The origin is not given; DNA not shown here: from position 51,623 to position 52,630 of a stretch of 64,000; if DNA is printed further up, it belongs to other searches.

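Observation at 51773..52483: Standalone Cas4-like nuclease with an N-terminal Cys plus a C-terminal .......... motif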

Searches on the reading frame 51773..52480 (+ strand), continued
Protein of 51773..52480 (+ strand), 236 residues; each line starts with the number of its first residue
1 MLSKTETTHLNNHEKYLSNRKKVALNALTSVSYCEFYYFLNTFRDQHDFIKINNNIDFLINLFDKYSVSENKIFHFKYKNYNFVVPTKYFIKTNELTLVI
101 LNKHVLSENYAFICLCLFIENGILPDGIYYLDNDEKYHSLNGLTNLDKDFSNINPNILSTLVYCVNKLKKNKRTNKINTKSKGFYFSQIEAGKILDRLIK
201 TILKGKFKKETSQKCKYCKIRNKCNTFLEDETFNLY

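Call 39: search_protein_families(library=pfam, proteins=[L007:8981-10387:+, L005:8989-10083:+, L007:10414-11565:+], max_evalue=10)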
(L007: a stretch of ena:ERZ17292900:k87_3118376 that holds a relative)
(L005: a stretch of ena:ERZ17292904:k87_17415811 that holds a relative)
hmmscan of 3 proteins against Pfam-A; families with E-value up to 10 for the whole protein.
L007:8981-10387:+ (469 aa): 0 families

L005:8989-10083:+ (365 aa): 0 families

L007:10414-11565:+ (384 aa): 2 families
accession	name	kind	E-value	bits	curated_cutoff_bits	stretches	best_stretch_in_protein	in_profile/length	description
PF18928.5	DUF5677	-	1.1e-11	45.6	27.1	1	156-302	7-153/166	Family of unknown function (DUF5677)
PF18149.6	Helicase_PWI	-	2.7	8.7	23.1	1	142-196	25-80/111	N-terminal helicase PWI domain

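Call 42: fold_search(model_id=the predicted structure, library=pdb)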
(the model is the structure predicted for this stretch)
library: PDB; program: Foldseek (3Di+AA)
matches with E <= 10: 22; with E <= 0.001: 0
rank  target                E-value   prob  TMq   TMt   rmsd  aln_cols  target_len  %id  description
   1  8x2h                  3.0e+00  0.01  0.12  0.03  18.2       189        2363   15  Cryo-EM structure of the TcsL at pH 5.0 in its closed conformation (released 2023-12-13)
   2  7qnt_AAA              3.6e+00  0.02  0.09  0.05  13.8        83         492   22  TarM(Se) native (released 2023-05-10)
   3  9br6_B                4.1e+00  0.03  0.16  0.12   9.1        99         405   13  Crystal structure of human succinyl-CoA:glutarate-CoA transferase (SUGCT) (released 2024-08-07)
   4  8jns_D                4.3e+00  0.01  0.08  0.05  15.8        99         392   12  cryo-EM structure of a CED-4 hexamer (released 2023-06-28)
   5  7qnt_BBB              4.6e+00  0.01  0.10  0.06  13.5        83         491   23  TarM(Se) native (released 2023-05-10)
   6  9i2t_G                4.9e+00  0.03  0.18  0.14   9.5       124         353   12  Alpha-Methylacyl-CoA racemase from Mycobacterium tuberculosis (released 2025-06-11)
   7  9i2u_F                5.2e+00  0.03  0.16  0.12   9.2       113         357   12  Alpha-Methylacyl-CoA racemase from Mycobacterium tuberculosis in complex with ibuprofenoyl-CoA (released 2025-06-11)
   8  6ppq_A                5.5e+00  0.06  0.12  0.33   4.7        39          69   13  Structure of S. pombe Lsm1-7 with RNA, polyuridine with 3' adenosine (released 2020-06-17)
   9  8w0p_A                5.5e+00  0.06  0.13  0.04   4.7        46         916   15  BsaXI -- Type IIB R-M system (released 2024-10-30)
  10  3gn5_B                5.5e+00  0.01  0.12  0.19  16.5       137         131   11  Structure of the E. coli protein MqsA (YgiT/b3021) (released 2010-01-12)
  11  6z1p_BX               5.9e+00  0.01  0.11  0.15  14.0        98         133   17  Structure of the mitochondrial ribosome from Tetrahymena thermophila (released 2020-06-24)
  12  3pbp_D                5.9e+00  0.01  0.10  0.06  11.9        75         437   19  Structure of the yeast heterotrimeric Nup82-Nup159-Nup116 nucleoporin complex (released 2011-10-26)
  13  9i2z_K                6.3e+00  0.02  0.18  0.13   9.9       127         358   12  Alpha-Methylacyl-CoA racemase from Mycobacterium tuberculosis in complex with 2-methyldecanoyl-CoA (released 2025-06-11)
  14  9br6_A                6.7e+00  0.02  0.16  0.11   9.2        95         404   12  Crystal structure of human succinyl-CoA:glutarate-CoA transferase (SUGCT) (released 2024-08-07)
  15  9i2t_C                7.1e+00  0.02  0.18  0.13   9.5       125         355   12  Alpha-Methylacyl-CoA racemase from Mycobacterium tuberculosis (released 2025-06-11)
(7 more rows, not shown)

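Call 60: predict_structure(alignment_id=A4)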
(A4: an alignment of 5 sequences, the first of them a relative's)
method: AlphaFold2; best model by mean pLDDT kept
length: 325 residues; sequences in the alignment: 5
mean_pLDDT: 41.2   pTM: 0.29
mean pLDDT of the five models: 41.2, 39.1, 37.7, 36.7, 36.0
residues with pLDDT >= 90: 0; 70-90: 0; 50-70: 90; < 50: 235
segments of 3 or more residues with pLDDT < 50: 1-12, 27-39, 51-155, 157-159, 175-181, 202-226, 232-289, 318-325
pLDDT, mean of each block of 10 residues (from residue 1): 33 52 51 44 53 37 33 36 35 27 33 29 32 30 33 48 58 50 59 60 40 39 49 37 29 33 32 31 34 56 54 52 41
secondary structure, 60 per line:
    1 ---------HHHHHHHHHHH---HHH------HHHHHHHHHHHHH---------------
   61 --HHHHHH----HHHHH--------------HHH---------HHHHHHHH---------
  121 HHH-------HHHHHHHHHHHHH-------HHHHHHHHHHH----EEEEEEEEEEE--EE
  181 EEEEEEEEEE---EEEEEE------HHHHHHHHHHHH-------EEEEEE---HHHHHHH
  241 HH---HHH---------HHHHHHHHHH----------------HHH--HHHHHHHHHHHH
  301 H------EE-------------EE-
elements in order: H10-20 H33-45 H63-68 H73-77 H104-111 H131-143 H151-161 E166-176 E179-190 E194-199 H206-217 E225-230 H234-242 H258-267 H289-301

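Call 72: find_related_loci(query=A2, collection=viral_contigs, flank=5000)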
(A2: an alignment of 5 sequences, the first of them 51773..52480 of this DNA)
Query A2 (236 aa) in viral_contigs; peptide patterns used: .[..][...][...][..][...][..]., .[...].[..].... (x = any residue, [..] = any of these).
530 stretches matched a pattern, but none encodes a relative of the query by tblastn (E <= 1e-3).
